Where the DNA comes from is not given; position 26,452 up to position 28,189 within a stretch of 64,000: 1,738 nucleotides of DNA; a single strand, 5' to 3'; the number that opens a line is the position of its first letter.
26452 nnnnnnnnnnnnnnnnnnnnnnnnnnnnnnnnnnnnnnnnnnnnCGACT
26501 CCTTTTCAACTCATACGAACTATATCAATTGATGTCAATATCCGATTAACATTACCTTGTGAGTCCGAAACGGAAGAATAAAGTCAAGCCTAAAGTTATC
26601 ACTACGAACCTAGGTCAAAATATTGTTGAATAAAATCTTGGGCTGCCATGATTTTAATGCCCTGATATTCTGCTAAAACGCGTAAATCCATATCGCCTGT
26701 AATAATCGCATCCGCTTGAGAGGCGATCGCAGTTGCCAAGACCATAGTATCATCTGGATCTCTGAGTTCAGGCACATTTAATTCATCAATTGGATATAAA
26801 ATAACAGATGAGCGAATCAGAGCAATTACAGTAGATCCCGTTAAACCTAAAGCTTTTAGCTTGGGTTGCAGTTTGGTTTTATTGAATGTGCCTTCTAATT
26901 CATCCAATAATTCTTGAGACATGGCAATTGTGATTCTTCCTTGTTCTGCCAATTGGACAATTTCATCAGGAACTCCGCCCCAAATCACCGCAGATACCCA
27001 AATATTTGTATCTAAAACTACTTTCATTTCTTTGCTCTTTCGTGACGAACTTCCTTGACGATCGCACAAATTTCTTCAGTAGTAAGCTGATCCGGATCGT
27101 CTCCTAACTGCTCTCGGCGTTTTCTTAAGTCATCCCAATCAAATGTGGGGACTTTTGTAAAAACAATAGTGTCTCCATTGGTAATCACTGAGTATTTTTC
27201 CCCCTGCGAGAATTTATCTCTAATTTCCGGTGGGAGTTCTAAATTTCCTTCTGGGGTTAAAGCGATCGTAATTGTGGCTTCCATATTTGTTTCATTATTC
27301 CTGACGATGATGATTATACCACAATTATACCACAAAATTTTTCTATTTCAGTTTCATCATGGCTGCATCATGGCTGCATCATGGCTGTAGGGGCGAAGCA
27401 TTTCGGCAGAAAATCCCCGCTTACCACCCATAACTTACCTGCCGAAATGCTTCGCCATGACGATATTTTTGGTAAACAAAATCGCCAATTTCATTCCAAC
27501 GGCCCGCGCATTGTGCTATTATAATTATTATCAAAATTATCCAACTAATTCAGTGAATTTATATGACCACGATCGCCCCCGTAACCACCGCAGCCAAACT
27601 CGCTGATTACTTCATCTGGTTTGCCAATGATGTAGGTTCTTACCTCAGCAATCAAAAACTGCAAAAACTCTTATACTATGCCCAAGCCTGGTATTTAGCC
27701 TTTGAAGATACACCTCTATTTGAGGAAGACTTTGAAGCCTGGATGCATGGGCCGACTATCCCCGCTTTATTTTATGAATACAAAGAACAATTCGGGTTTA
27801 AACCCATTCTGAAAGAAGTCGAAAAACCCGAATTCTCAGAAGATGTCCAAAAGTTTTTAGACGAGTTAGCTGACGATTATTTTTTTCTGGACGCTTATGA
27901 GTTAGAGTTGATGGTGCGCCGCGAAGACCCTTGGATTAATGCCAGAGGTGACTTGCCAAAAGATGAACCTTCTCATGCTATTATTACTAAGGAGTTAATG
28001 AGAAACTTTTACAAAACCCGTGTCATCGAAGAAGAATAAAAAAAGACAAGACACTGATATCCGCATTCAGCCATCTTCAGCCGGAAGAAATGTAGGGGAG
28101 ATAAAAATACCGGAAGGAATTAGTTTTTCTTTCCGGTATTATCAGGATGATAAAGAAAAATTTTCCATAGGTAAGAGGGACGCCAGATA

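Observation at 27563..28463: Panacea-domain (DUF4065) protein with an overlapping downstream partner of unknown family. Candidate new PanT toxin.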

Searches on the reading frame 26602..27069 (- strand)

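Call 3: search_protein_families(library=pfam, proteins=[window:26602-27069:-], max_evalue=0.1)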
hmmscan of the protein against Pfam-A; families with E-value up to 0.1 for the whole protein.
window:26602-27069:- (155 aa): 4 families
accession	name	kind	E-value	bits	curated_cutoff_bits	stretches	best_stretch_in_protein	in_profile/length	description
PF13470.12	PIN_3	-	1.2e-19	71.7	27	1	16-127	1-114/115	PIN domain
PF01850.27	PIN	-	1.2e-06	29.5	23.6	1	17-133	1-118/120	PIN domain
PF10130.15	PIN_2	-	3.9e-05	24.3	22.4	1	18-130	1-116/133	PIN domain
PF16289.11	PIN_12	-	0.0096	16.8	32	1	17-68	1-54/172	PIN domain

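Call 91: search_protein_families(library=padloc, proteins=[window:26602-27069:-], max_evalue=0.001)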
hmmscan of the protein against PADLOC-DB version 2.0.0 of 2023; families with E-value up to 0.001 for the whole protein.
window:26602-27069:- (155 aa): 1 family
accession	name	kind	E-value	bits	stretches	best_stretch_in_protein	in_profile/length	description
PDLC04421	PDC-M11A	-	0.0002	18.2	1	15-148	1-141/486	-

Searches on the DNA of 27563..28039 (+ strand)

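Call 51: search_dna_similar(query=L086:1495-2366:+, collection=ecoli_genomes, mode=near, max_rows=8)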
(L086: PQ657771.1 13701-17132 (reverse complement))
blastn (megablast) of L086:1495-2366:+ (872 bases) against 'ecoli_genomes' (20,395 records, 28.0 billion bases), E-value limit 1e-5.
Records with a match: 34; places in all: 34; records where one place covers at least 80% of the query: 34.
Genomes with a match: 34 of 5426; with a place that covers at least 80% of the query: 34. Places per genome that has any: lowest 1, median 1, highest 1. On chromosomes: 34 places; on plasmids: 0.
Best place of each record, by identity: >=99% 34.
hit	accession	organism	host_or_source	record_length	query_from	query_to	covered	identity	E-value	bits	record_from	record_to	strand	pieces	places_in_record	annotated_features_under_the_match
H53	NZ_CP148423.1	Escherichia coli strain Z1323CEC0015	Chicken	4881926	1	872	100%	100.0%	0e+0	1611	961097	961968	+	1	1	Panacea domain-containing protein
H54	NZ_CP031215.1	Escherichia coli strain Es_ST80_L1_NDM_10_2017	Homo sapiens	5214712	1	872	100%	99.9%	0e+0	1605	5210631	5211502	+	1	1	Panacea domain-containing protein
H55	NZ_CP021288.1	Escherichia coli strain PA45B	Homo sapiens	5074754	1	872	100%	99.9%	0e+0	1605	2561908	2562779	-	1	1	Panacea domain-containing protein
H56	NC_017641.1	Escherichia coli UMNK88 strain UMNK88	porcine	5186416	1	872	100%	99.9%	0e+0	1605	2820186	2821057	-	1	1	Panacea domain-containing protein | hypothetical protein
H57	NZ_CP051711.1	Escherichia coli strain SCU-123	Homo sapiens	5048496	1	872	100%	99.9%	0e+0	1605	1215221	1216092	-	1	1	Panacea domain-containing protein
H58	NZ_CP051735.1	Escherichia coli strain SCU-108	Homo sapiens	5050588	1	872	100%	99.9%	0e+0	1605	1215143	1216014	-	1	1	Panacea domain-containing protein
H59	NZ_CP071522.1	Escherichia coli strain UPEC129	Homo sapiens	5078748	1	872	100%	99.9%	0e+0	1605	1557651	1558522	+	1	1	Panacea domain-containing protein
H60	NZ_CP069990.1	Escherichia coli strain FDAARGOS_1304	Homo sapiens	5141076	1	872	100%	99.9%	0e+0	1605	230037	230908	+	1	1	Panacea domain-containing protein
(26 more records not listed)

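Call 53: get_annotated_region(hit=H56, flank=300)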
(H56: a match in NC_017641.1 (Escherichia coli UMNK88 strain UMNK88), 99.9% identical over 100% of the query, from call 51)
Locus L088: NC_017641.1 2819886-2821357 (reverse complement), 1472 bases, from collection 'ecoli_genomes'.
description: Escherichia coli UMNK88, complete sequence
organism: Escherichia coli UMNK88 strain UMNK88 (NCBI taxid 696406)
replicon: chromosome; assembly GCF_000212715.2
host: porcine; source: porcine neonatal diarrhea; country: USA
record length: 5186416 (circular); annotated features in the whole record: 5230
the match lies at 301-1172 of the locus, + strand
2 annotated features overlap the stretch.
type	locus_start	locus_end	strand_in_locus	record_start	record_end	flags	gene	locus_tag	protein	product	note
CDS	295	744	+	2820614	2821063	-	-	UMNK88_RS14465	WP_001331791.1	Panacea domain-containing protein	-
CDS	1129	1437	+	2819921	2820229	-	-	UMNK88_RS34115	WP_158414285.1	hypothetical protein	-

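Call 82: search_dna_similar(query=L087:369-1242:+, collection=ecoli_genomes, mode=distant, max_rows=12)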
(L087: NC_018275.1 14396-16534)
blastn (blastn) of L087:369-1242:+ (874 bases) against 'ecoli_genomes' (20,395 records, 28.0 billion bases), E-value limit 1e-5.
Records with a match: 82; places in all: 85; records where one place covers at least 80% of the query: 48.
Genomes with a match: 82 of 5426; with a place that covers at least 80% of the query: 48. Places per genome that has any: lowest 1, median 1, highest 2. On chromosomes: 84 places; on plasmids: 1.
Best place of each record, by identity: >=99% 44; 95-99% 4; 60-80% 34.
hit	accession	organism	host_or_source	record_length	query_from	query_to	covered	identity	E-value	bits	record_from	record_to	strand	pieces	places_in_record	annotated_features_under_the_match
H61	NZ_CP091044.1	Escherichia coli strain STEC346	pork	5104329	1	874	100%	100.0%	0e+0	1577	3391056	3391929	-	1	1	Panacea domain-containing protein | hypothetical protein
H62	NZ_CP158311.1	Escherichia coli strain CS5L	Chicken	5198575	1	874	100%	100.0%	0e+0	1577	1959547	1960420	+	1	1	Panacea domain-containing protein | hypothetical protein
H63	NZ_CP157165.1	Escherichia coli strain UTAK-1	Bos taurus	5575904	1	874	100%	100.0%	0e+0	1577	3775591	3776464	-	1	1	Panacea domain-containing protein | hypothetical protein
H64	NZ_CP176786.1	Escherichia coli strain XJ23PTE1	floor swab at a pig slaughterhouse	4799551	1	874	100%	100.0%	0e+0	1577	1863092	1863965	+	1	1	Panacea domain-containing protein | hypothetical protein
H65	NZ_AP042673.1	Escherichia coli strain OkiPb01711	bovine feces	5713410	1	874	100%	100.0%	0e+0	1577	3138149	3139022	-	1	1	Panacea domain-containing protein | hypothetical protein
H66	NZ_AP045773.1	Escherichia coli strain 23CRST013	Homo sapiens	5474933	1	874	100%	100.0%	0e+0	1577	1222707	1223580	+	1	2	Panacea domain-containing protein | hypothetical protein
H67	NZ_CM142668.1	Escherichia coli strain UID2309220007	Homo sapiens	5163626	1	874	100%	99.9%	0e+0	1572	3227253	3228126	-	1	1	Panacea domain-containing protein | hypothetical protein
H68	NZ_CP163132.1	Escherichia coli strain W4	Homo sapiens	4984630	1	874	100%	99.5%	0e+0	1559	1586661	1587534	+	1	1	Panacea domain-containing protein | hypothetical protein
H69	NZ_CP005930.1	Escherichia coli APEC IMT5155 strain APEC IMT5155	chicken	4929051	1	874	100%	99.4%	0e+0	1554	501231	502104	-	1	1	Panacea domain-containing protein | hypothetical protein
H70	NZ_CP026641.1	Escherichia coli strain FORC_082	chicken meat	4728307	1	874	100%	99.4%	0e+0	1554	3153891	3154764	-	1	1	Panacea domain-containing protein | hypothetical protein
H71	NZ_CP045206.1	Escherichia coli strain DE17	Duck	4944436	1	874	100%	99.4%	0e+0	1554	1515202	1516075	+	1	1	Panacea domain-containing protein | hypothetical protein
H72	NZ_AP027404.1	Escherichia coli strain EC416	Sus scrofa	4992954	1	874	100%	99.4%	0e+0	1554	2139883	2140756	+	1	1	Panacea domain-containing protein | hypothetical protein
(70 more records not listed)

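Call 83: get_annotated_region(hit=H61, flank=200)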
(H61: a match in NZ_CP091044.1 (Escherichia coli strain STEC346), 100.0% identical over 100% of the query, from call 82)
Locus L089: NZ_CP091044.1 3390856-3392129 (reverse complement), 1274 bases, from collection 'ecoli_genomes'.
description: Escherichia coli strain STEC346 chromosome, complete genome
organism: Escherichia coli strain STEC346 (NCBI taxid 562)
replicon: chromosome; assembly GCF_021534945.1
host: -; source: pork; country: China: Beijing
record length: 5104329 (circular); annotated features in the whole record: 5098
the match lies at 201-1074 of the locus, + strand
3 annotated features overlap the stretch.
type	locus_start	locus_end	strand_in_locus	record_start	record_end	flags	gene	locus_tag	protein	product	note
CDS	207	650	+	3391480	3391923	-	-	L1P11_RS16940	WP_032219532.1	Panacea domain-containing protein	-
CDS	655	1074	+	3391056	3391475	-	-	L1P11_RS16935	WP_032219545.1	hypothetical protein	-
CDS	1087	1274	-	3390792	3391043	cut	-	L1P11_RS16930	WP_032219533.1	Arc family DNA-binding protein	-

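Call 84: get_annotated_region(hit=H69, flank=200)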
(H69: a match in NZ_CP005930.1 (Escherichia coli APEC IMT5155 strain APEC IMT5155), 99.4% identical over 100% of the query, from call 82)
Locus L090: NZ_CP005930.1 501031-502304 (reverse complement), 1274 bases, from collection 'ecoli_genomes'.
description: Escherichia coli APEC IMT5155 chromosome, complete genome
organism: Escherichia coli APEC IMT5155 strain APEC IMT5155 (NCBI taxid 1329907)
replicon: chromosome; assembly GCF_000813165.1
host: chicken; source: -; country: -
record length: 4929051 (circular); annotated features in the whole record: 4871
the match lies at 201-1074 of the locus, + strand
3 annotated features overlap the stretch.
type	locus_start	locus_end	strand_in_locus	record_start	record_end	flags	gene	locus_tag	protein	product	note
CDS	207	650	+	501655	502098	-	-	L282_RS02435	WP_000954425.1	Panacea domain-containing protein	-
CDS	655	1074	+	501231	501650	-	-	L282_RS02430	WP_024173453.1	hypothetical protein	-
CDS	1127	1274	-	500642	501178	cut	-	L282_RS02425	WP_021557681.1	ATP-dependent Clp protease proteolytic subunit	-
